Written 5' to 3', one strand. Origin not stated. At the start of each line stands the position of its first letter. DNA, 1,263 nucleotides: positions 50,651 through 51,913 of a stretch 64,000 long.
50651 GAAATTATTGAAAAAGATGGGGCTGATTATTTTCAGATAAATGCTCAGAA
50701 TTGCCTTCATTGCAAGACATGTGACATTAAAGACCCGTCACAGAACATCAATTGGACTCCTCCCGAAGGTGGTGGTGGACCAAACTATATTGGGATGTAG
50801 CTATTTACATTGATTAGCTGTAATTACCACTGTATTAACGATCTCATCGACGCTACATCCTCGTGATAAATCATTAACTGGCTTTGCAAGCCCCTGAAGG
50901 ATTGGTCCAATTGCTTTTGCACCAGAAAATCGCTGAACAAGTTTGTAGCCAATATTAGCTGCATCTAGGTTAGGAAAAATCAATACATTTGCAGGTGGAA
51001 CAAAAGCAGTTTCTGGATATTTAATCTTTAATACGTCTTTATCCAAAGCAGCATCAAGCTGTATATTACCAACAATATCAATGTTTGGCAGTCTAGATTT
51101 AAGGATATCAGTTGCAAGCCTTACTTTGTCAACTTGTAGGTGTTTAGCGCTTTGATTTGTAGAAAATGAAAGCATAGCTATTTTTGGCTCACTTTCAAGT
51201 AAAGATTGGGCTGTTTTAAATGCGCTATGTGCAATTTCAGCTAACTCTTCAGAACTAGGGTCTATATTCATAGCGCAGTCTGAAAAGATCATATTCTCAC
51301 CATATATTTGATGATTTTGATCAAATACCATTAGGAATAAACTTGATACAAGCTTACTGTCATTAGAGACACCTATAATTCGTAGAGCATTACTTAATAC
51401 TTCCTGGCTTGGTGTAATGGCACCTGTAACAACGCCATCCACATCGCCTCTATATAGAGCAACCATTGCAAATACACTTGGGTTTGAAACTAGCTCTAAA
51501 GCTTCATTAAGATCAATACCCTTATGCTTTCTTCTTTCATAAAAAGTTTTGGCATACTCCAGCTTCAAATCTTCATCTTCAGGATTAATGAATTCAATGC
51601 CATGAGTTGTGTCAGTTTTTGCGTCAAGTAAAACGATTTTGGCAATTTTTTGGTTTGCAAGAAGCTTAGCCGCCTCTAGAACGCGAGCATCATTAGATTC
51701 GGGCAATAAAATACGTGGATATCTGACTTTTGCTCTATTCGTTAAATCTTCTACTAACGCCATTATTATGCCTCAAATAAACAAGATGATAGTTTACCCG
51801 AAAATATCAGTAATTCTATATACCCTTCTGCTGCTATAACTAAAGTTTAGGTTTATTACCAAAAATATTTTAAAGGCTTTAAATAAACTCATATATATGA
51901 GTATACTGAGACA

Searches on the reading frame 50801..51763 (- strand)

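Call 3: search_protein_families(library=pfam, proteins=[window:50801-51763:-], max_evalue=0.01)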
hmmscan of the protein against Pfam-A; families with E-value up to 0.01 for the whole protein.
window:50801-51763:- (320 aa): 1 family
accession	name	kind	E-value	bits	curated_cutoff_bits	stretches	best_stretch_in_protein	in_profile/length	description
PF01515.24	PTA_PTB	-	6.9e-104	348.1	24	1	4-316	3-319/319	Phosphate acetyl/butaryl transferase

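Call 4: search_protein_families(library=ncbifam, proteins=[window:50801-51763:-], max_evalue=0.01)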
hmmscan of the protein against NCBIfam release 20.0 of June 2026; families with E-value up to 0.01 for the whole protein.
window:50801-51763:- (320 aa): 10 families
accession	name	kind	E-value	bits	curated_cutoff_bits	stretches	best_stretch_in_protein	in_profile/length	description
NF007233.1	PRK09653.1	subfamily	1e-104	350.5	310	1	4-318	2-318/319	phosphotransacetylase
TIGR00651.1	pta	equivalog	1.5e-100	336.6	311.2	1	18-316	1-304/304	phosphate acetyltransferase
NF004167.0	PRK05632.1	equivalog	7e-96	322.4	418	1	6-319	388-703/708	phosphate acetyltransferase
NF009501.0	PRK12861.1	subfamily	6.7e-36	123.6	1178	1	16-316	449-757/764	NADP-dependent malic enzyme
TIGR02706.1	P_butyryltrans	equivalog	4.2e-17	62.2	410.5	1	17-316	15-291/294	phosphate butyryltransferase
NF004472.0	PRK05805.1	subfamily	1.8e-15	56.8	399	1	18-317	20-296/302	phosphate butyryltransferase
NF005837.0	PRK07742.1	equivalog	4.5e-13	49.2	409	1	98-310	81-288/299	phosphate butyryltransferase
TIGR02709.1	branched_ptb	equivalog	6.4e-13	48.9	475.15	1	155-306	110-259/271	branched-chain phosphotransacylase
NF008852.0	PRK11890.1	subfamily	3.3e-12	46.1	413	1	136-311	124-295/315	phosphate acetyltransferase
NF006045.0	PRK08190.1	subfamily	1.4e-11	43.9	282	1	104-301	247-439/467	bifunctional enoyl-CoA hydratase/phosphate acetyltransferase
